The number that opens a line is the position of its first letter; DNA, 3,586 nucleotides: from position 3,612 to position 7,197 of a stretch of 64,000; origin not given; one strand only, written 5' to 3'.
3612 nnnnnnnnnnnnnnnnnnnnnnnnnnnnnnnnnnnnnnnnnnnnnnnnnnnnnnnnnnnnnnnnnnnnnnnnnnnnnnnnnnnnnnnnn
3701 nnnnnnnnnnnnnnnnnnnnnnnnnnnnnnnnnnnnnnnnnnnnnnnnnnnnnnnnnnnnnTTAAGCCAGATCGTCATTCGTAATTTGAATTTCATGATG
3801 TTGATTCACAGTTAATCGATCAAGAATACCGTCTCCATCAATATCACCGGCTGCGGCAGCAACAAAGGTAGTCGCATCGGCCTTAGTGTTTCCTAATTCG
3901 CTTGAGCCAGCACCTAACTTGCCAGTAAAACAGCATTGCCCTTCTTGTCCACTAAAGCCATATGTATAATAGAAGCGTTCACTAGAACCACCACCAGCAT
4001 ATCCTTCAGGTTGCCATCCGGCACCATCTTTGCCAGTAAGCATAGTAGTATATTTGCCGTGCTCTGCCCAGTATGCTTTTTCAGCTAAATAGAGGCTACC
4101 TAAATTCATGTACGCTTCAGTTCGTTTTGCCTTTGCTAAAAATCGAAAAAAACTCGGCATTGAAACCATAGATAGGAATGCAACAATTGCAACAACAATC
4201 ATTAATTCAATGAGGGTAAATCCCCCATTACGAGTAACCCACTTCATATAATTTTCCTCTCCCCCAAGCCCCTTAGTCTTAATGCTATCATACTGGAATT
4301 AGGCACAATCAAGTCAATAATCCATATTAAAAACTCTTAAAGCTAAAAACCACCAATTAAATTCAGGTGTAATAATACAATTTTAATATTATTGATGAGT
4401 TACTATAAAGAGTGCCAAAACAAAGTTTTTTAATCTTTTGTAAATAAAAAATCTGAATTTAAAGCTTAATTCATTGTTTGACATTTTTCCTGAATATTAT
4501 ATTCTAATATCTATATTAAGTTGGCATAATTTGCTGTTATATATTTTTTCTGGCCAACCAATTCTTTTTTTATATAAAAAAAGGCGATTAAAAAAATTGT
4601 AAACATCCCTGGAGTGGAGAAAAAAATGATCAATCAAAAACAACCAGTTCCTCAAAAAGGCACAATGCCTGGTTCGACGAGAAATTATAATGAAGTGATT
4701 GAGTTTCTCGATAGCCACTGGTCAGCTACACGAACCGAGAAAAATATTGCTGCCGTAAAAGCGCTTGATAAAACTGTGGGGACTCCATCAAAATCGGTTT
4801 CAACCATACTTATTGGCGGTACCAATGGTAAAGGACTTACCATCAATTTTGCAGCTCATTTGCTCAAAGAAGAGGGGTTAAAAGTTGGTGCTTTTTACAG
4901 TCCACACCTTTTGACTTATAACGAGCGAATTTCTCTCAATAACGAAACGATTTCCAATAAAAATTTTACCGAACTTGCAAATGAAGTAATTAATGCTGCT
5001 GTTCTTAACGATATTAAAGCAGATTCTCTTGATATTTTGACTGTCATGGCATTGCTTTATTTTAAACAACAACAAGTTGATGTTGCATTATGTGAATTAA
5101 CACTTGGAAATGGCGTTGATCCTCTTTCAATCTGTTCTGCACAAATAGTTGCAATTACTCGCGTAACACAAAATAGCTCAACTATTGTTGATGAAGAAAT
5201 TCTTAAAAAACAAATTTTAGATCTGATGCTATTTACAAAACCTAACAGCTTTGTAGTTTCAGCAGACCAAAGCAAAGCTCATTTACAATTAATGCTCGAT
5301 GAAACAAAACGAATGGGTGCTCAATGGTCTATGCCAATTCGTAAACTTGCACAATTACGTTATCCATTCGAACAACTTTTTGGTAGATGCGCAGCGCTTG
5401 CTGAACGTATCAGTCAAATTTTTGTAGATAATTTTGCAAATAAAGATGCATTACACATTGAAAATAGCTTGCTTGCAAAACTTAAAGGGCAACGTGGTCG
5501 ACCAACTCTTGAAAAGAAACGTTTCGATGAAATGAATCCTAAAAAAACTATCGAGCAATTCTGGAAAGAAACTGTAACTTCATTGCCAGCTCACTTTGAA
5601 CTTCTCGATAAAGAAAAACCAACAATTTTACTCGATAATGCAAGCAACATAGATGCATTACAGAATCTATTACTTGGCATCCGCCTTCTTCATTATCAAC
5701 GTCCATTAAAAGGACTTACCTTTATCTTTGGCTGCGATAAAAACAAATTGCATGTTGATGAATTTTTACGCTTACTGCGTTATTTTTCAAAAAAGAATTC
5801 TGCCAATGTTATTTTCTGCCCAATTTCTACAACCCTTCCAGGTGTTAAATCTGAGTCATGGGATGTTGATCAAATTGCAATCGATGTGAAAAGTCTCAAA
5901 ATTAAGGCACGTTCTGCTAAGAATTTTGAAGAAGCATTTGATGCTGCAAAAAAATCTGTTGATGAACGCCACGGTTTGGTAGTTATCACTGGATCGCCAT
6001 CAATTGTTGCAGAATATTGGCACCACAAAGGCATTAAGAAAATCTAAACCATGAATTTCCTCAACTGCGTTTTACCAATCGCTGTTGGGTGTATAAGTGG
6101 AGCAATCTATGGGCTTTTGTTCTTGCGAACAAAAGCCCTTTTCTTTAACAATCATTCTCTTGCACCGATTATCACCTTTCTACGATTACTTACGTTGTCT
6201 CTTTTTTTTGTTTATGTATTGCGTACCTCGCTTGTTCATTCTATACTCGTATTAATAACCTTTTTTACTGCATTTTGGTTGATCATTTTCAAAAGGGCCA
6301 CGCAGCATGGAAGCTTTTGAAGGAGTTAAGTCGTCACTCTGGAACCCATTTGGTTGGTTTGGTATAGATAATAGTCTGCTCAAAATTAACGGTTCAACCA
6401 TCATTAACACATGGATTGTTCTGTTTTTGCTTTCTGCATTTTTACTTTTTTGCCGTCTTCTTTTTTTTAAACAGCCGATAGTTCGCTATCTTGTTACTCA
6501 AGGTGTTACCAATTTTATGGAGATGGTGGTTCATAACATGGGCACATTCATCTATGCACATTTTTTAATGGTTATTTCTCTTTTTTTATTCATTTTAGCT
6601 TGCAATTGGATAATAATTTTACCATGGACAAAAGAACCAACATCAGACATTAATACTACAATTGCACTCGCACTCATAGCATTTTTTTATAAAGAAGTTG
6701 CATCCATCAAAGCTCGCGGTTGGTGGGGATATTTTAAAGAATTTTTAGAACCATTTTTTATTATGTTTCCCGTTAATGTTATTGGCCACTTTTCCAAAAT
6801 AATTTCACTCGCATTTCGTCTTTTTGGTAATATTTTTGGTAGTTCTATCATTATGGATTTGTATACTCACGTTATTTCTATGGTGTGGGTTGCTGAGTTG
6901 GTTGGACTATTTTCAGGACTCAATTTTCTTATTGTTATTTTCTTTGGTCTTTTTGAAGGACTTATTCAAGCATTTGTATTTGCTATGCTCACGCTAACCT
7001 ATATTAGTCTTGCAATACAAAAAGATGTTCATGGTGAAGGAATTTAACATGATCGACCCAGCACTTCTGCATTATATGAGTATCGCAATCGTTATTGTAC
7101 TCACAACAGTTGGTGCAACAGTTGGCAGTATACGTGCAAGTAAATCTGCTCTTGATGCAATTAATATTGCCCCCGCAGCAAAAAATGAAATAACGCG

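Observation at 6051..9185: Fo-only gene cluster (AtpI-like, a, fused c) with no b, delta or F1 genes in cis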

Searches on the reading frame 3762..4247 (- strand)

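Call 3: search_protein_families(library=pfam, proteins=[window:3762-4247:-], max_evalue=0.01)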
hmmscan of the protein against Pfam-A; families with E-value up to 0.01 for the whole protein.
window:3762-4247:- (161 aa): 4 families
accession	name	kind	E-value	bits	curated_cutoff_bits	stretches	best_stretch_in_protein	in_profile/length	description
PF07963.17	N_methyl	-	5.8e-07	29.3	21.2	1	6-28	3-25/27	Prokaryotic N-terminal methylation motif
PF20615.3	DUF6802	-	0.0035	17.7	27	1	130-158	30-58/102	Family of unknown function (DUF6802)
PF01839.29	FG-GAP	-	0.0046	17.3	22.1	0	130-146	4-19/37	FG-GAP repeat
PF13517.12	FG-GAP_3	-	0.0089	17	26.9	0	125-143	40-58/61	FG-GAP-like repeat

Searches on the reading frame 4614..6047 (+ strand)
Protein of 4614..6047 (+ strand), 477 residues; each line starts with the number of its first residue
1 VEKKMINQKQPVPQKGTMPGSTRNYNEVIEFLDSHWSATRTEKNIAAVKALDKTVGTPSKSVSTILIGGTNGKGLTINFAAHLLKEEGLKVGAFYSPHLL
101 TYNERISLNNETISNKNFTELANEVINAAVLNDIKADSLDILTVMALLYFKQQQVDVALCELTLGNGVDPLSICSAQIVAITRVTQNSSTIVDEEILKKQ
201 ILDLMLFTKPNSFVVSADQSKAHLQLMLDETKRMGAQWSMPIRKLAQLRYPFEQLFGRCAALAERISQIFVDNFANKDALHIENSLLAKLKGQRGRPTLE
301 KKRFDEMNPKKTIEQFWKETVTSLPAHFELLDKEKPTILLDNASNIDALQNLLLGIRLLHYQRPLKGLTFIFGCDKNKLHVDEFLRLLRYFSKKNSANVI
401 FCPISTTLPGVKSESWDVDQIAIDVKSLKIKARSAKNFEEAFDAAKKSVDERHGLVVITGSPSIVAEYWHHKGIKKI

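Call 3: search_protein_families(library=pfam, proteins=[window:4614-6047:+], max_evalue=0.01)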
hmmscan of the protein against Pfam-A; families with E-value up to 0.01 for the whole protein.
window:4614-6047:+ (477 aa): 1 family
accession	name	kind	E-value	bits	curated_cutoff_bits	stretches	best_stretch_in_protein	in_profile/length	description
PF02875.26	Mur_ligase_C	-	7e-06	27.3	28.4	1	328-461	3-126/127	Mur ligase, glutamate ligase domain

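Call 4: search_protein_families(library=ncbifam, proteins=[window:4614-6047:+], max_evalue=0.01)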
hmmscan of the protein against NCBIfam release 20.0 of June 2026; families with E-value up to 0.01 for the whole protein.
window:4614-6047:+ (477 aa): 9 families
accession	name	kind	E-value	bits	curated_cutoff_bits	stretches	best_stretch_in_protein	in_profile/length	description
TIGR01499.1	folC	subfamily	2.1e-42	145.9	162.65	1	47-467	3-395/400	bifunctional protein FolC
NF047860.1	Tet-DihydfolSynFolCMyb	equivalog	2.7e-25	89.2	700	1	4-236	5-240/468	bifunctional tetrahydrofolate synthase/dihydrofolate synthase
NF008101.0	PRK10846.1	equivalog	1.2e-20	73.7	360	1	43-185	30-170/422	bifunctional tetrahydrofolate synthase/dihydrofolate synthase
TIGR01085.1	murE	subfamily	4.8e-07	29.1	257.3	1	42-94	65-117/472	UDP-N-acetylmuramyl-tripeptide synthetase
NF001126.0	PRK00139.1-4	equivalog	1.7e-06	26.8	373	1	51-127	93-169/486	UDP-N-acetylmuramoyl-L-alanyl-D-glutamate--2,6-diaminopimelate ligase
NF010623.0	PRK14016.1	subfamily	4.9e-06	25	877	1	61-132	479-550/871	cyanophycin synthetase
NF008896.0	PRK11929.1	equivalog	5.6e-06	24.4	1023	1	47-130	97-180/965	bifunctional UDP-N-acetylmuramoyl-L-alanyl-D-glutamate--2,6-diaminopimelate ligase MurE/UDP-N-acetylmuramoyl-tripeptide--D-alanyl-D-alanine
TIGR02068.2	cya_phycin_syn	equivalog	0.00023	19.3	850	1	59-131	476-548/862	cyanophycin synthetase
NF053647.1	pMurD2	equivalog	0.00036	19.6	550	1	42-91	79-128/405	pseudomurein biosynthesis peptide ligase pMurD2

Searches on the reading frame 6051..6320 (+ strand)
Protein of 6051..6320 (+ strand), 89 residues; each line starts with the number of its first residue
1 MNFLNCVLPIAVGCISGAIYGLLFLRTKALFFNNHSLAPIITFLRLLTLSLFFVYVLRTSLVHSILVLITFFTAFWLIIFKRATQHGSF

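Call 3: search_protein_families(library=pfam, proteins=[window:6051-6320:+], max_evalue=0.01)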
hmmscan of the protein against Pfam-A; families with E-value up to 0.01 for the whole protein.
window:6051-6320:+ (89 aa): 0 families

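Call 4: search_protein_families(library=ncbifam, proteins=[window:6051-6320:+], max_evalue=0.01)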
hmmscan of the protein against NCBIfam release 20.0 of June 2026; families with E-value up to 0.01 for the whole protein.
window:6051-6320:+ (89 aa): 0 families

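Call 46: search_protein_families(library=pfam, alignment_id=A2, max_evalue=1)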
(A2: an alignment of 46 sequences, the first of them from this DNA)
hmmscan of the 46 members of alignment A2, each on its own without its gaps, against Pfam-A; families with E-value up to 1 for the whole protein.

A. member 1, seq(89 aa): 0 families

B. families by the number of members that match (of 46 scanned): 55 families (the first 25 are shown)
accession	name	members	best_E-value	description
PF03899.21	ATP-synt_I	11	0.00072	ATP synthase I chain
PF03647.18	Tmemb_14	3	0.037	Transmembrane proteins 14C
PF07235.16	DUF1427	2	0.014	Protein of unknown function (DUF1427)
PF12966.13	AtpR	2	0.031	N-ATPase, AtpR subunit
PF06305.16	LapA_dom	2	0.078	Lipopolysaccharide assembly protein A domain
PF12822.12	ECF_trnsprt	2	0.21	ECF transporter, substrate-specific component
PF12420.13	DUF3671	2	0.26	Fam-L, Fam-M like protein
PF08578.15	DUF1765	1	0.00043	Protein of unknown function (DUF1765)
PF13194.11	DUF4010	1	0.0021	Domain of unknown function (DUF4010)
PF14348.11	DUF4400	1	0.0029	Domain of unknown function (DUF4400)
PF07695.17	7TMR-DISM_7TM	1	0.0044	7TM diverse intracellular signalling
PF13789.11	DUF4181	1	0.0071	Domain of unknown function (DUF4181)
PF07242.16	DUF1430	1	0.0084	Protein of unknown function (DUF1430)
PF02588.21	YitT_membrane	1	0.0084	Uncharacterised 5xTM membrane BCR, YitT family COG1284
PF08113.16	CoxIIa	1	0.0091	Cytochrome c oxidase subunit IIa family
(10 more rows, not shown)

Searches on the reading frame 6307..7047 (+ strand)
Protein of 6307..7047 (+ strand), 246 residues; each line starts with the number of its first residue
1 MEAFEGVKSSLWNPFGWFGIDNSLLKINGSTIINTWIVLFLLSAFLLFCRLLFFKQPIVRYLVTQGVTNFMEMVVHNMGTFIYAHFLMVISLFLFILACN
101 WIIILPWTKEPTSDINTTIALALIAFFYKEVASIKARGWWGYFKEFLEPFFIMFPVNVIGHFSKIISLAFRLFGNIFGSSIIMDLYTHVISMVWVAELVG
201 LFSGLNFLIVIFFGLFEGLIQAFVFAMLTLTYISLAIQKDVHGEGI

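Call 3: search_protein_families(library=pfam, proteins=[window:6307-7047:+], max_evalue=0.01)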
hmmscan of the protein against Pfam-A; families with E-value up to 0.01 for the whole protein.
window:6307-7047:+ (246 aa): 1 family
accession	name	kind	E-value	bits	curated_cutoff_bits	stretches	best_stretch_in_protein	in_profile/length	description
PF00119.25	ATP-synt_A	-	1.8e-35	123.2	33.9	1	34-234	3-217/217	ATP synthase A chain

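Call 4: search_protein_families(library=ncbifam, proteins=[window:6307-7047:+], max_evalue=0.01)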
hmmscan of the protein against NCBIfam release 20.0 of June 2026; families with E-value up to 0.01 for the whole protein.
window:6307-7047:+ (246 aa): 13 families
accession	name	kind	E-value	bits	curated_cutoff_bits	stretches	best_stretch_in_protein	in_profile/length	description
NF004481.0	PRK05815.2-3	equivalog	2.1e-35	122.4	227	1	25-240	16-221/225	F0F1 ATP synthase subunit A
NF004486.0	PRK05815.3-4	equivalog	1.5e-33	116.5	272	1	30-237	27-223/224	F0F1 ATP synthase subunit A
NF009954.0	PRK13420.1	equivalog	4.7e-30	105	272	1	30-240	21-220/229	F0F1 ATP synthase subunit A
TIGR01131.1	ATP_synt_6_or_A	equivalog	7.9e-29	101.2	102.6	1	30-234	13-224/227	F0F1 ATP synthase subunit A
NF004484.0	PRK05815.3-2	equivalog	1e-27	97.4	234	1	28-237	18-224/226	F0F1 ATP synthase subunit A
NF009955.0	PRK13421.1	equivalog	5.5e-27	94.7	302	1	30-242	21-222/231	F0F1 ATP synthase subunit A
NF004479.0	PRK05815.1-4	equivalog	3.7e-26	91.8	268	1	25-240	13-237/238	F0F1 ATP synthase subunit A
TIGR03306.1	altF1_A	exception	5.5e-24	85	302.1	1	23-236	12-215/217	alternate F1F0 ATPase, F0 subunit A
NF009953.0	PRK13419.1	equivalog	1.2e-23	84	460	1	29-242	104-335/346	F0F1 ATP synthase subunit A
NF004485.0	PRK05815.3-3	equivalog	6e-21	75.1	249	1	52-239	49-254/281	F0F1 ATP synthase subunit A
NF004482.0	PRK05815.2-4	equivalog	5.6e-19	68.8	225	1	63-240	64-251/252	F0F1 ATP synthase subunit A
NF004487.0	PRK05815.3-5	equivalog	3.9e-16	59.2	224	1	56-241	56-241/269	F0F1 ATP synthase subunit A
NF004477.0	PRK05815.1-1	equivalog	2.7e-15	56.6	280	1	100-238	129-266/268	F0F1 ATP synthase subunit A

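Call 6: find_encoding_contigs(protein=window:6307-7047:+, flank=10000, max_places=6)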
Protein window:6307-7047:+ (246 aa): 2 contigs read that carry it; 2 places shown.
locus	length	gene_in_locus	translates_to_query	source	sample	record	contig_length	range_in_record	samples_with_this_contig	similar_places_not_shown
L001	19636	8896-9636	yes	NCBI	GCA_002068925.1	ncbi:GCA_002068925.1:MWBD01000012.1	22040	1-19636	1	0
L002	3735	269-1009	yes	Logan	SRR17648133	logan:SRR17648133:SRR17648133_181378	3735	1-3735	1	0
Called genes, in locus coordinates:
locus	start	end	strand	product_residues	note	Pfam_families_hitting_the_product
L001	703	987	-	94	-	-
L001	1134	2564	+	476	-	PF00749:tRNA-synt_1c, PF19269:Anticodon_2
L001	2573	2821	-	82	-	-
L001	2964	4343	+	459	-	-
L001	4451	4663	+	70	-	PF01165:Ribosomal_S21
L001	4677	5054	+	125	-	PF02033:RBFA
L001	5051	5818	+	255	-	PF06750:A24_N_bact, PF01478:Peptidase_A24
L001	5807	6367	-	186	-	-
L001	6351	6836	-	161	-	PF07963:N_methyl (weak)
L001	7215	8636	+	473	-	PF02875:Mur_ligase_C (weak), PF27239:FOL3_C (weak)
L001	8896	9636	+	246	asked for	PF00119:ATP-synt_A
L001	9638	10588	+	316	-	PF00137:ATP-synt_C (weak)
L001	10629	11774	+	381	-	PF13439:Glyco_transf_4, PF13579:Glyco_trans_4_4, PF00534:Glycos_transf_1, PF13692:Glyco_trans_1_4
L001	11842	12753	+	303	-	PF00291:PALP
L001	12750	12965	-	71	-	-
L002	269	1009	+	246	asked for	PF00119:ATP-synt_A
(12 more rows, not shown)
